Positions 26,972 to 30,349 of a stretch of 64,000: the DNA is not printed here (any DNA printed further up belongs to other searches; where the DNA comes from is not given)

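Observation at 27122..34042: ECF sigma, 1066-aa multi-domain anti-sigma and 1025-aa envelope protein: an unusually large surface-signalling module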

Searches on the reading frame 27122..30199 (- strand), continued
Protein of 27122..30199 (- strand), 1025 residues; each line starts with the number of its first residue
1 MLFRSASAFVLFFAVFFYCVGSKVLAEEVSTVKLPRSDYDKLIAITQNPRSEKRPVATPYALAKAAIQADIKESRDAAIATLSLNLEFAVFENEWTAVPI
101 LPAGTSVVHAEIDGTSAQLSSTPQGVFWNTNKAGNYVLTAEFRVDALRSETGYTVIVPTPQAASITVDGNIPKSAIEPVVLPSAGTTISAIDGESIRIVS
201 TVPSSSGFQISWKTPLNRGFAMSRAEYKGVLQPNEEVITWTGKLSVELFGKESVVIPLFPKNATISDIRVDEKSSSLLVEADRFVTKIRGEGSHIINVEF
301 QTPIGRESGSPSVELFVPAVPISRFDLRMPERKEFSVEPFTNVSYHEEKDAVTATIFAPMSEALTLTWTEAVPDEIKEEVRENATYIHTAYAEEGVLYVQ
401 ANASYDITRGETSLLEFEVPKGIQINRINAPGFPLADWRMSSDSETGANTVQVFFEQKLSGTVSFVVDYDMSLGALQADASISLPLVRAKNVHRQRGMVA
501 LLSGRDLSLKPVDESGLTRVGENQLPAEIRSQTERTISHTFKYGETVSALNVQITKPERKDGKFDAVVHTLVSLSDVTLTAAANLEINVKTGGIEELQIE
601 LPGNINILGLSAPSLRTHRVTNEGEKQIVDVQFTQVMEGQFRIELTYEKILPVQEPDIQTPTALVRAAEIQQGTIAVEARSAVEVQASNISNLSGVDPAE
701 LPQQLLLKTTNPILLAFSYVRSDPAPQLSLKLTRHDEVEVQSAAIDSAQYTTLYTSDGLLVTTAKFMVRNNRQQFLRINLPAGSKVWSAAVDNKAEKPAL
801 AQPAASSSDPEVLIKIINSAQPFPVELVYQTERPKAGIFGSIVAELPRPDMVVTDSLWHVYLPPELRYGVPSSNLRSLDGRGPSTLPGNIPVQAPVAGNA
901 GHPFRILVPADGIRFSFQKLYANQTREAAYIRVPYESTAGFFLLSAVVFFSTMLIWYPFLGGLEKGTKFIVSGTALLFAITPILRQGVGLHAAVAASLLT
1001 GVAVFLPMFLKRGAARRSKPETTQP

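Call 50: fold_search(model_id=the predicted structure, library=pdb)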
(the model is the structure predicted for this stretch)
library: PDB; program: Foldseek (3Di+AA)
matches with E <= 10: 1503; with E <= 0.001: 170
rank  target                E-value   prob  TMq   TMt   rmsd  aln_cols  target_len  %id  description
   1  8t2v_A                1.8e-09  1.00  0.12  0.13  21.9       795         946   10  Cryo-EM Structures of Full-length Integrin alphaIIbbeta3 in Native Lipids (released 2023-07-26)
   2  3fcs_A                8.1e-09  1.00  0.12  0.13  21.7       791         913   10  Structure of complete ectodomain of integrin aIIBb3 (released 2009-01-20)
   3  3fcs_C                9.8e-09  1.00  0.13  0.14  21.3       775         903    9  Structure of complete ectodomain of integrin aIIBb3 (released 2009-01-20)
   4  8b6l_O                1.7e-08  1.00  0.14  0.23  19.2       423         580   11  Subtomogram average of the human Sec61-TRAP-OSTA-translocon (released 2022-12-07)
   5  4neh_A                2.0e-08  1.00  0.10  0.10  24.8       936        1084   10  An internal ligand-bound, metastable state of a leukocyte integrin, aXb2 (released 2014-01-15)
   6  5es4_G                3.7e-08  1.00  0.12  0.13  21.2       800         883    9  RE-REFINEMENT OF INTEGRIN ALPHAXBETA2 ECTODOMAIN IN THE CLOSED/BENT CONFORMATION (released 2016-03-02)
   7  6s7t_E                4.5e-08  1.00  0.15  0.30  18.8       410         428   10  Cryo-EM structure of human oligosaccharyltransferase complex OST-B (released 2019-12-18)
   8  4nen_A                6.9e-08  1.00  0.10  0.10  22.2       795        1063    9  An internal ligand-bound, metastable state of a leukocyte integrin, aXb2 (released 2014-01-15)
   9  6s7o_E                8.0e-08  1.00  0.14  0.24  18.3       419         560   10  Cryo-EM structure of human oligosaccharyltransferase complex OST-A (released 2019-12-18)
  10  6ezn_A                9.7e-08  1.00  0.15  0.33  20.7       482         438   12  Cryo-EM structure of the yeast oligosaccharyltransferase (OST) complex (released 2018-01-17)
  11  6c26_1                9.7e-08  1.00  0.15  0.33  20.2       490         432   12  The Cryo-EM structure of a eukaryotic oligosaccharyl transferase complex (released 2018-01-31)
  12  8xen_A                9.7e-08  1.00  0.11  0.12  43.6       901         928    8  Cryo-EM structure of integrin ITGAV/ITGB3 complex, conformation 4 (released 2024-12-18)
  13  7oci_A                2.9e-07  1.00  0.14  0.30  18.9       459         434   10  Cryo-EM structure of yeast Ost6p containing oligosaccharyltransferase complex (released 2022-02-16)
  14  8pn9_E                3.0e-07  1.00  0.14  0.22  18.2       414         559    8  Structure of human oligosaccharyltransferase OST-A complex bound to NGI-1 (released 2024-05-08)
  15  4cak_A                3.2e-07  0.99  0.09  0.10  27.1       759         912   10  Three-dimensional reconstruction of intact human integrin alphaIIbbeta3 in a phospholipid bilayer nanodisc (released 2013-10-30)
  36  4mmz_A                6.8e-06  0.84  0.10  0.10  25.6      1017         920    7  Integrin AlphaVBeta3 ectodomain bound to an antagonistic tenth domain of Fibronectin (released 2014-03-26)
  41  4mmx_A                1.3e-05  0.85  0.10  0.11  27.1      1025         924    9  Integrin AlphaVBeta3 ectodomain bound to the tenth domain of Fibronectin (released 2014-03-26)
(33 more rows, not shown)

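Call 51: search_protein_families(library=pfam, alignment_id=A2, max_evalue=0.05)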
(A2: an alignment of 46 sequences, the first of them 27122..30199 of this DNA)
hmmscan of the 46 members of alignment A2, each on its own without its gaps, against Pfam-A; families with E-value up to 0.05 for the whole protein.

A. member 1, window:27122-30199:- (1025 aa): 0 families

B. families by the number of members that match (of 46 scanned): 10 families
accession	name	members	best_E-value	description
PF06832.18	BiPBP_C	3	0.0025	Penicillin-Binding Protein C-terminus Family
PF18079.6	AglB_L1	1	0.0015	Archaeal glycosylation protein B long peripheral domain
PF24049.1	YOMG_N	1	0.0018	YOMG N-terminal domain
PF14012.11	DUF4229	1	0.0072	Protein of unknown function (DUF4229)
PF20550.3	DUF6764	1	0.013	Family of unknown function (DUF6764)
PF14015.11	DUF4231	1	0.018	Protein of unknown function (DUF4231)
PF20736.2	Glyco_hydro127M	1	0.02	Beta-L-arabinofuranosidase, GH127 middle domain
PF24175.2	SU10_adaptor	1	0.024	SU10 adaptor protein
PF15779.10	LRRC37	1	0.04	Leucine-rich repeat-containing protein 37 family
PF18949.5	DUF5693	1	0.046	Family of unknown function (DUF5693)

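Call 86: search_solved_structures(query=A2, max_evalue=5)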
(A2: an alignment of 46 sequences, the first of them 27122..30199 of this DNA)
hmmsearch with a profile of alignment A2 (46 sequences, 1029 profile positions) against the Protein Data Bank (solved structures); distinct sequences matched with E-value up to 5: 0.

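Call 87: search_protein_families(library=padloc, proteins=[window:27122-30199:-], max_evalue=0.01)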
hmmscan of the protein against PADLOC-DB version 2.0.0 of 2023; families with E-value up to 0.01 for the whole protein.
window:27122-30199:- (1025 aa): 0 families

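Call 88: find_encoding_contigs(protein=P0065, flank=8000, max_places=2)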
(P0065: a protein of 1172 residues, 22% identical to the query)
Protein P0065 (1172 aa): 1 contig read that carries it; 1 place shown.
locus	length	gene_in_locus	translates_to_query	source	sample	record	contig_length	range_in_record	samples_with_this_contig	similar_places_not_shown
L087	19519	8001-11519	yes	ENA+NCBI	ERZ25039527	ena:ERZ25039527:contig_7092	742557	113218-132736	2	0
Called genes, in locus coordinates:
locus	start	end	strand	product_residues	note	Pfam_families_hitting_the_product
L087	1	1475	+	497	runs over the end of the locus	PF00478:IMPDH, PF03060:NMO (faint), PF00571:CBS, PF01070:FMN_dh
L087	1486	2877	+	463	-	-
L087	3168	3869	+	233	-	-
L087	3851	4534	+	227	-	PF03853:YjeF_N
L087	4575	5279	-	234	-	PF06439:3keto-disac_hyd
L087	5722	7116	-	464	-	PF01212:Beta_elim_lyase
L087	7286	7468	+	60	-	-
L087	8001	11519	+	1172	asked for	-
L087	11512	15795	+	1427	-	-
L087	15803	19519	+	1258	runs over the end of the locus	-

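Call 94: search_protein_families(library=pfam, alignment_id=A4, max_evalue=0.001)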
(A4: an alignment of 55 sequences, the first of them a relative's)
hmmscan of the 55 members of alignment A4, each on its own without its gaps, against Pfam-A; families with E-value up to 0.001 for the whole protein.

A. member 1, L005:4068-6851:+ (928 aa): 0 families

B. families by the number of members that match (of 55 scanned): 4 families
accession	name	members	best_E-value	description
PF03544.19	TonB_C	5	3.3e-15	Gram-negative bacterial TonB protein C-terminal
PF11859.13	DUF3379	4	8.4e-06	Protein of unknown function (DUF3379)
PF13768.12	VWA_3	2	0.00013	von Willebrand factor type A domain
PF00092.34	VWA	1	9.8e-05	von Willebrand factor type A domain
